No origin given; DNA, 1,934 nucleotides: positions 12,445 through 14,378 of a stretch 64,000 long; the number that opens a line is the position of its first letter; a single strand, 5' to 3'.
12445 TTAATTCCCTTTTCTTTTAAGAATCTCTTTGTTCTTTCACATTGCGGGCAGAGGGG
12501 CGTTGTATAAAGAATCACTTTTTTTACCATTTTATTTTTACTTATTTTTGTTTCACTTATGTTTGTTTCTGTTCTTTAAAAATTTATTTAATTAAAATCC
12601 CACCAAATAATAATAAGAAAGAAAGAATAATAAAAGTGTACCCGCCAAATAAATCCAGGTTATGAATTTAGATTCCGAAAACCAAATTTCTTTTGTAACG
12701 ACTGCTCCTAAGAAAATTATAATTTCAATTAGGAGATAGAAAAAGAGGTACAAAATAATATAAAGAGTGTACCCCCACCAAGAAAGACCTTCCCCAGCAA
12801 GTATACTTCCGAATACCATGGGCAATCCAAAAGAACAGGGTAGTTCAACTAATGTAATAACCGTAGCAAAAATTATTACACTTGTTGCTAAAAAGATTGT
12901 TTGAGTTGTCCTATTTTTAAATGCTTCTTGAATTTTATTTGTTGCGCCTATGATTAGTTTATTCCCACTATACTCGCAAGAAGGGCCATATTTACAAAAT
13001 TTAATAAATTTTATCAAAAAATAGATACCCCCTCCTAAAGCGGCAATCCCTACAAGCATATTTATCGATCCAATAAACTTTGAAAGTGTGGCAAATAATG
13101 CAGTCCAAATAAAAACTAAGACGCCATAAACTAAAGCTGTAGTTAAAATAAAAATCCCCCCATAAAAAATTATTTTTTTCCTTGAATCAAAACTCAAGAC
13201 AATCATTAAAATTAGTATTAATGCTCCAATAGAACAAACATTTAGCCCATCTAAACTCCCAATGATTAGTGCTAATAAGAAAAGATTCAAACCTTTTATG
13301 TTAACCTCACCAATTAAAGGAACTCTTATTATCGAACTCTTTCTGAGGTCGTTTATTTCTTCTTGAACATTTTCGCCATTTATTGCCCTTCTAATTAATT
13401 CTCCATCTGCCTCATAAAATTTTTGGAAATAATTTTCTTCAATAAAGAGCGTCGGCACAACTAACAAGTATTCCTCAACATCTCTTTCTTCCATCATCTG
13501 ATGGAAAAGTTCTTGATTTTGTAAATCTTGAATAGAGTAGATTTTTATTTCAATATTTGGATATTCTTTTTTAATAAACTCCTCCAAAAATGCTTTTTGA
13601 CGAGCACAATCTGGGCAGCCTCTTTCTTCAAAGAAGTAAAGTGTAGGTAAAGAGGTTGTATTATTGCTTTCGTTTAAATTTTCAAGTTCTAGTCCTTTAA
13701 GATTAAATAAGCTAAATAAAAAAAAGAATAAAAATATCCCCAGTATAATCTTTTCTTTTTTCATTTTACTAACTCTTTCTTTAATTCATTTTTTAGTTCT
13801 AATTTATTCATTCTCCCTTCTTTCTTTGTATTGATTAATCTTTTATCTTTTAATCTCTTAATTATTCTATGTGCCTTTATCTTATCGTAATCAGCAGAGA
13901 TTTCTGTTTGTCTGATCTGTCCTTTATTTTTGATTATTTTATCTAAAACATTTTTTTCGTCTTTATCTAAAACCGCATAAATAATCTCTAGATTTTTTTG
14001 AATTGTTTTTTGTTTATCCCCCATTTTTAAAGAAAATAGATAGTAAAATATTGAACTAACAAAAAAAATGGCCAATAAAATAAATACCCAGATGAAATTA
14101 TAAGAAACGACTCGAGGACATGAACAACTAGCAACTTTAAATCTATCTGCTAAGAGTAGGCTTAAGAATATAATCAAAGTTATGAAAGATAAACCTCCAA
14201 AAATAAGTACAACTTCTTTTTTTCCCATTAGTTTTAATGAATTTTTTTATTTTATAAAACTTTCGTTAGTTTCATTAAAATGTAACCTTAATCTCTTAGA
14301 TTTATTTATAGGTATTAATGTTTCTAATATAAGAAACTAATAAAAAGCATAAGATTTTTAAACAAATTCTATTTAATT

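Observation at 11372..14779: Self-contained trans-membrane thiol-reductant relay locus: TrxR, Grx-like redoxin, exported-Trx::CcdA-like fusion and a membrane wHTH, with a divergent exported Trx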

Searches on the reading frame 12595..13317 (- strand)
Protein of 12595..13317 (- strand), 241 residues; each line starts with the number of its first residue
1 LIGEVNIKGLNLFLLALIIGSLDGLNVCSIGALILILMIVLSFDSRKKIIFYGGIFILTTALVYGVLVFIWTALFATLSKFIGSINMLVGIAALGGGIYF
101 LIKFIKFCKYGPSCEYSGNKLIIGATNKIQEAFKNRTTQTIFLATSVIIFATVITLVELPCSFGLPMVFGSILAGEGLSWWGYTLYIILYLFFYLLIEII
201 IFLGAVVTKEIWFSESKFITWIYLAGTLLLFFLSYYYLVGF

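Call 35: predict_structure(alignment_id=A2)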
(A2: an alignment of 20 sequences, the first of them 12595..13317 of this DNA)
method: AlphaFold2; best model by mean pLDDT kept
length: 241 residues; sequences in the alignment: 20
mean_pLDDT: 74.4   pTM: 0.66
mean pLDDT of the five models: 74.4, 74.2, 69.8, 69.4, 67.6
residues with pLDDT >= 90: 6; 70-90: 166; 50-70: 55; < 50: 14
segments of 3 or more residues with pLDDT < 50: 113-119
pLDDT, mean of each block of 10 residues (from residue 1): 67 88 78 69 76 86 85 74 74 79 74 49 54 57 80 78 79 81 88 89 76 56 76 76 49
secondary structure, 60 per line:
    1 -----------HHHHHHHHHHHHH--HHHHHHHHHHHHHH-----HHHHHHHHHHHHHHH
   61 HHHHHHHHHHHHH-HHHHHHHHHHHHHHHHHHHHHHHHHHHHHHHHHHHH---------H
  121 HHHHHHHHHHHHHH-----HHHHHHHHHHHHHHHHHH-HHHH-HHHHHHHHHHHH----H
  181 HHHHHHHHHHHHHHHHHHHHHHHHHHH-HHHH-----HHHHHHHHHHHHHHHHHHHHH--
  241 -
elements in order: H12-24 H27-40 H46-73 H75-110 H120-134 H140-157 H159-162 H164-175 H180-207 H209-212 H218-238

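Call 37: fold_search(model_id=the predicted structure, library=pdb)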
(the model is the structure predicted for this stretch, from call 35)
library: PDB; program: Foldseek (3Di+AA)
matches with E <= 10: 111; with E <= 0.001: 0
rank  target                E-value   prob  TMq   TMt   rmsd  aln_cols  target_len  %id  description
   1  6iv1_A                7.4e-01  0.06  0.12  0.11  25.5       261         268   11  Crystal structure of a bacterial Bestrophin homolog from Klebsiella pneumoniae with a mutation I180T (released 2019-11-13)
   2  5x87_A                1.6e+00  0.05  0.14  0.13  25.8       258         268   12  Crystal structure of a bacterial Bestrophin homolog from Klebsiella pneumoniae with a mutation L177T (released 2017-11-01)
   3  9j2n                  1.7e+00  0.23  0.30  0.19   9.4       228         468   16  Cryo-EM structure of the human glucose transporter, GLUT7 in outward-facing open conformation (released 2024-09-25)
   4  6ivn_C                1.9e+00  0.04  0.14  0.13  25.5       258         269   11  Crystal structure of a membrane protein G264A (released 2019-11-06)
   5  6r7r_C                2.0e+00  0.08  0.20  0.13  22.5       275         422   13  Crystal structure of the glutamate transporter homologue GltTk in complex with D-aspartate (released 2019-04-17)
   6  9j3j_A                2.1e+00  0.16  0.29  0.18  10.4       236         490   12  Arabidopsis ATP/ADP translocator AtNTT1 (released 2025-03-19)
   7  6ivo_B                2.1e+00  0.06  0.16  0.15  26.0       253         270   13  Crystal structure of a membrane protein P208A (released 2019-11-06)
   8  6vqc_a                2.2e+00  0.07  0.17  0.12  18.8       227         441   12  Mammalian V-ATPase from rat brain membrane-embedded Vo region rotational state 1 (from focused refinement) (released 2020-03-18)
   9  7xzi_A                2.3e+00  0.16  0.33  0.08  10.1       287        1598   14  Cryo-EM structure of TOC-TIC supercomplex from Chlamydomonas reinhardtii (released 2023-01-11)
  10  4ry2_B                2.3e+00  0.08  0.20  0.09  21.7       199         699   14  Crystal structure of the peptidase-containing ABC transporter PCAT1 (released 2015-07-22)
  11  9jbt                  2.4e+00  0.13  0.25  0.19  10.1       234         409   16  Structure of LAT4 in complex with Phe (released 2026-03-11)
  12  4wd7_A                2.4e+00  0.04  0.15  0.14  26.1       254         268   12  Crystal structure of a bacterial Bestrophin homolog from Klebsiella pneumoniae by Zn-SAD phasing (released 2014-10-01)
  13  6ivk_A                2.5e+00  0.04  0.16  0.14  26.3       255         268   12  Crystal structure of a membrane protein G175A (released 2019-11-06)
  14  5sv0_B                2.7e+00  0.09  0.17  0.18  25.2       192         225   15  Structure of the ExbB/ExbD complex from E. coli at pH 7.0 (released 2016-09-28)
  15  8rjc_7                2.7e+00  0.07  0.16  0.20  16.1       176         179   13  Structure of the rabbit 80S ribosome stalled on a 2-TMD rhodopsin intermediate in complex with Sec61-TRAP, open confor (released 2024-01-24)
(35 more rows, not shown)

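Call 38: search_protein_representatives(alignment_id=A2)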
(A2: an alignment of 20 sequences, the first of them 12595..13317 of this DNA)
Query: 20 sequences, 242 profile positions. Proteins with E-value up to 0.001 (for the whole library): 1288; up to 1e-10: 753; up to 1e-30: 108. The best 150 are listed.
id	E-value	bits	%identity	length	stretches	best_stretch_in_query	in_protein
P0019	5.0e-108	377.0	-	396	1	3-241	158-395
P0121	2.5e-90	319.0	-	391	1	9-239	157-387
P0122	2.4e-86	306.0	-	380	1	2-240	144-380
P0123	1.0e-78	281.0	-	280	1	2-241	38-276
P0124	8.7e-77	274.7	-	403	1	6-239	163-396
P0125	2.3e-76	273.3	-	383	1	5-241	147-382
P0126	6.9e-75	268.5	-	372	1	2-240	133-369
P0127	3.1e-74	266.3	-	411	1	6-241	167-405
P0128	1.7e-71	257.3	-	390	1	3-240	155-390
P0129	1.3e-70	254.5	-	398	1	2-241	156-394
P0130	4.0e-67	243.0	-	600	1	5-239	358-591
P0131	1.4e-65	238.0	-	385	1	3-241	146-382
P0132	2.7e-65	237.0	-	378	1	2-241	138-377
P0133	2.8e-65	237.0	-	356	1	12-239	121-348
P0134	6.0e-65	235.9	-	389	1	7-240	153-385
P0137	1.7e-63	231.1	-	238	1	9-241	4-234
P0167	4.8e-39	151.1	-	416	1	3-239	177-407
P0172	1.1e-36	143.3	-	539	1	2-236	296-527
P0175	2.4e-34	135.7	-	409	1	2-239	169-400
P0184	8.4e-34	133.9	-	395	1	2-239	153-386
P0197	8.6e-33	130.6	-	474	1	2-239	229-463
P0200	1.4e-32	129.9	-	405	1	2-240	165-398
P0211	8.5e-32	127.4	-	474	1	5-239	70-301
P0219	2.4e-31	125.9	-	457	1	3-238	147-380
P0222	4.2e-31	125.1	-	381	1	3-237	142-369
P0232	2.4e-30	122.6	-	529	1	2-240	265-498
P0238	3.3e-30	122.2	-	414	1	2-237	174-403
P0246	6.0e-30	121.3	-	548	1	1-240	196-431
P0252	1.3e-29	120.2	-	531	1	3-236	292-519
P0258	2.2e-29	119.5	-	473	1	5-236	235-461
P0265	3.0e-29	119.0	-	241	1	5-232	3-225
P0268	3.5e-29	118.8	-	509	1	5-239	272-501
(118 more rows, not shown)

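Call 40: search_protein_families(library=pfam, alignment_id=A3, max_evalue=0.1)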
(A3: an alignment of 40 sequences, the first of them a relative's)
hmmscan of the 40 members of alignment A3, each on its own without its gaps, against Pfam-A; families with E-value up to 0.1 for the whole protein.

A. member 1, P0167 (416 aa): 0 families

B. families by the number of members that match (of 40 scanned): 29 families (the first 25 are shown)
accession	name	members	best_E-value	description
PF00462.30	Glutaredoxin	16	5.5e-14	Glutaredoxin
PF13098.12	Thioredoxin_2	9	4e-07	Thioredoxin-like domain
PF05768.20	Glrx-like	9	6.3e-05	Glutaredoxin-like domain (DUF836)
PF00085.26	Thioredoxin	9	0.00076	Thioredoxin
PF08534.16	Redoxin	8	6.4e-05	Redoxin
PF13728.12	TraF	7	0.00011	F plasmid transfer operon protein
PF01323.26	DSBA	5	0.0074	DSBA-like thioredoxin domain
PF13905.12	Thioredoxin_8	4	0.0043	Thioredoxin-like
PF00578.27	AhpC-TSA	3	0.0024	AhpC/TSA family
PF09534.15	Trp_oprn_chp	3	0.032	Tryptophan-associated transmembrane protein (Trp_oprn_chp)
PF13462.12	Thioredoxin_4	2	2.9e-07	Thioredoxin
PF13192.12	Thioredoxin_3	2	5.9e-05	Thioredoxin domain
PF22251.1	PFF1_TM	1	0.00053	Vacuolar membrane protease, transmembrane domain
PF02656.20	DUF202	1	0.0027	Domain of unknown function (DUF202)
PF13273.12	DUF4064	1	0.0092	Protein of unknown function (DUF4064)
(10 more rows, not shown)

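Call 60: search_protein_families(library=pfam, proteins=[P0130, P0172, P0232, P0246, P0252, P0268, P0197, P0211, P0258, P0219], max_evalue=0.001)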
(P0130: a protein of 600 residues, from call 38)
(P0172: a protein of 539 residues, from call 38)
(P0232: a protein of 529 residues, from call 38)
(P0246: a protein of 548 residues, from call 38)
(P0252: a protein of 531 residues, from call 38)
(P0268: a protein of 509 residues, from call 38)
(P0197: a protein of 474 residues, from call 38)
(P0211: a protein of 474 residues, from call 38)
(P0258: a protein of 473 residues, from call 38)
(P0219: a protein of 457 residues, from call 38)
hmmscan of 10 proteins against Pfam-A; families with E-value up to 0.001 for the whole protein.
P0130 (600 aa): 0 families

P0172 (539 aa): 3 families
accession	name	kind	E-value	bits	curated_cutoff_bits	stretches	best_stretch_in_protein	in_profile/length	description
PF13098.12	Thioredoxin_2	-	1.2e-05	26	27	0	30-102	1-81/104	Thioredoxin-like domain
PF08534.16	Redoxin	-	6.4e-05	23.2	26.6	0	33-101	28-90/148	Redoxin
PF13728.12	TraF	-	0.00079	19.7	23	0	29-63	124-158/224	F plasmid transfer operon protein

P0232 (529 aa): 2 families
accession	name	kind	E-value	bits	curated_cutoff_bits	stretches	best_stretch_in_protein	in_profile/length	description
PF13098.12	Thioredoxin_2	-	6e-06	27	27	1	29-106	5-95/104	Thioredoxin-like domain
PF13728.12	TraF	-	0.00011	22.6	23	0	136-168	127-159/224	F plasmid transfer operon protein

P0246 (548 aa): 2 families
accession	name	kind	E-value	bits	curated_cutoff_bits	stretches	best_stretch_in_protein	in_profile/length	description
PF00462.30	Glutaredoxin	-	0.00015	22.4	22.9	1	82-141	8-59/60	Glutaredoxin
PF22251.1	PFF1_TM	-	0.00053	20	32.3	0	365-537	28-195/300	Vacuolar membrane protease, transmembrane domain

P0252 (531 aa): 5 families
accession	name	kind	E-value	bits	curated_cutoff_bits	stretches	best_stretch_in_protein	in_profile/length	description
PF00462.30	Glutaredoxin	-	5.5e-14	52.6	22.9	2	30-92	4-60/60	Glutaredoxin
PF13462.12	Thioredoxin_4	-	2.9e-07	31.2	23.2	0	25-44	14-34/165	Thioredoxin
PF13098.12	Thioredoxin_2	-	4e-07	30.8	27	0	147-211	5-81/104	Thioredoxin-like domain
PF13192.12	Thioredoxin_3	-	5.9e-05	23.5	24.8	0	31-91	6-59/76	Thioredoxin domain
PF00085.26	Thioredoxin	-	0.00076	19.9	23.5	0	21-71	16-68/103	Thioredoxin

P0268 (509 aa): 1 family
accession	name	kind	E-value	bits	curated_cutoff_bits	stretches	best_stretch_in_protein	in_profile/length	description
PF00462.30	Glutaredoxin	-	3.2e-07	30.9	22.9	0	132-184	1-46/60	Glutaredoxin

P0197 (474 aa): 0 families

P0211 (474 aa): 1 family
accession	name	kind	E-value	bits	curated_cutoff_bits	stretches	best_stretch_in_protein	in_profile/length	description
PF13098.12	Thioredoxin_2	-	5.4e-05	23.9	27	1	343-413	9-85/104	Thioredoxin-like domain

P0258 (473 aa): 0 families

P0219 (457 aa): 0 families

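Call 101: list_cluster_members(proteins=[P0167, P0175, P0184, P0200, P0211, P0222, P0238, P0252, P0137, P0265])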
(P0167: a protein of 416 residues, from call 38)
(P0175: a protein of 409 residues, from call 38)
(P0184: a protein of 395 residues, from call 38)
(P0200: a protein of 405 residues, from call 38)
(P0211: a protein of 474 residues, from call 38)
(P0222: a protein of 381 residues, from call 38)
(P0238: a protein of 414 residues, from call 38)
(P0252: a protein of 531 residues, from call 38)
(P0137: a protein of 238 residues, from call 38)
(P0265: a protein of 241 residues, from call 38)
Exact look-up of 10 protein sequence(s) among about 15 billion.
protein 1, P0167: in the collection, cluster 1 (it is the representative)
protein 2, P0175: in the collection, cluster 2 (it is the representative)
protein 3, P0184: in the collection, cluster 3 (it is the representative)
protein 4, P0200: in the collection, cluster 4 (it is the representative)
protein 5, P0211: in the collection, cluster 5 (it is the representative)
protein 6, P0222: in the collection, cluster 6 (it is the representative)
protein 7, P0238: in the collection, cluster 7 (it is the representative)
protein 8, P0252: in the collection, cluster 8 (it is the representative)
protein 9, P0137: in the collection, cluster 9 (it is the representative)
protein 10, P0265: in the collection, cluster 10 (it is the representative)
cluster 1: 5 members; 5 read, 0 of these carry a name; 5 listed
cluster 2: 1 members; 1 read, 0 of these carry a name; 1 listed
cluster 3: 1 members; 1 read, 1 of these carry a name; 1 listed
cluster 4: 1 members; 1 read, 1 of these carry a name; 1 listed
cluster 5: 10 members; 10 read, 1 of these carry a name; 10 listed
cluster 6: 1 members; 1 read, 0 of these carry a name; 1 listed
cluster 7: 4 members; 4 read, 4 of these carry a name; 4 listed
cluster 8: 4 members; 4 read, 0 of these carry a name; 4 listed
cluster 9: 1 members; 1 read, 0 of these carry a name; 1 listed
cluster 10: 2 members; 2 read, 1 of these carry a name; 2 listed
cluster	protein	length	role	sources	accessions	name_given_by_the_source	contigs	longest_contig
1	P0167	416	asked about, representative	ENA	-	-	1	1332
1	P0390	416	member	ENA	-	-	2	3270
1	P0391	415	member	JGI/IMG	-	-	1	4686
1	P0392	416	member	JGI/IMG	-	-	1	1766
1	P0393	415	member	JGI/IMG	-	-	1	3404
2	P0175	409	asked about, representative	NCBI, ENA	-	-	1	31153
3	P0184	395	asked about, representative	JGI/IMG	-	glutaredoxin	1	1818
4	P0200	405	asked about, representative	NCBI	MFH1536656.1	MAG: thioredoxin family protein [Patescibacteria group bacterium]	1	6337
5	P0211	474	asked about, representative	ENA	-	-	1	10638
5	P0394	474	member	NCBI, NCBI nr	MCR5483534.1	MAG: thioredoxin family protein [Bacilli bacterium] | thioredoxin family protein [Bacilli bacterium]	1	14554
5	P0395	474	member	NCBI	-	-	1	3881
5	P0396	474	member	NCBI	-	-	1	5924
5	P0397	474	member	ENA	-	-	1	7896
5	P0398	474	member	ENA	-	-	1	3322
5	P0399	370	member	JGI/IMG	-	-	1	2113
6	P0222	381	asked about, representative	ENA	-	-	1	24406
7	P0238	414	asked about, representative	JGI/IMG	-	hypothetical protein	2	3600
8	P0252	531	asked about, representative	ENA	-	-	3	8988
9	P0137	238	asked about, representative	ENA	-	-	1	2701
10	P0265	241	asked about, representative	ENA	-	-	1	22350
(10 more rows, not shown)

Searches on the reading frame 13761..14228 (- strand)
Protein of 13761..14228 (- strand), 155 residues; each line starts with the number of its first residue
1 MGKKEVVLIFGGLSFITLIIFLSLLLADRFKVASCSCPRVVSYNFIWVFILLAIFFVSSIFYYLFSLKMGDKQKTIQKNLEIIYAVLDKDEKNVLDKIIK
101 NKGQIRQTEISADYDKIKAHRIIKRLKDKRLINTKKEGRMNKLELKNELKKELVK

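Call 3: search_protein_families(library=pfam, proteins=[window:13761-14228:-], max_evalue=0.1)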
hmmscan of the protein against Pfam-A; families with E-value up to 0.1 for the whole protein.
window:13761-14228:- (155 aa): 4 families
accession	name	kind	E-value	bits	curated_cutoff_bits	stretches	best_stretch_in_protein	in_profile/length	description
PF24034.1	DUF7343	-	2.8e-06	27.5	27.6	1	88-145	2-61/62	Domain of unknown function (DUF7343)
PF14163.11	SieB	-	0.0025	17.8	26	1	44-145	33-135/147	Super-infection exclusion protein B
PF12698.13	ABC2_membrane_3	-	0.018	14.6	31.6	1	45-118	3-71/347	ABC-2 family transporter protein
PF14429.12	DOCK-C2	-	0.077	13.4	33.6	0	58-108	6-56/187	C2 domain in Dock180 and Zizimin proteins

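Call 4: search_protein_families(library=ncbifam, proteins=[window:13761-14228:-], max_evalue=0.1)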
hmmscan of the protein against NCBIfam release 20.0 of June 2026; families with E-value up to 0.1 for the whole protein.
window:13761-14228:- (155 aa): 2 families
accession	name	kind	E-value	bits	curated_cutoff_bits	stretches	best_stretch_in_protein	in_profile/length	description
NF041560.1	T6SS_Burk_ExIF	subfamily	0.015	15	90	1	15-100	136-217/234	putative type VI secretion system effector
NF053606.1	Sta1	subfamily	0.022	14.8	80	1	71-139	3-71/100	Sta1 family transcriptional regulator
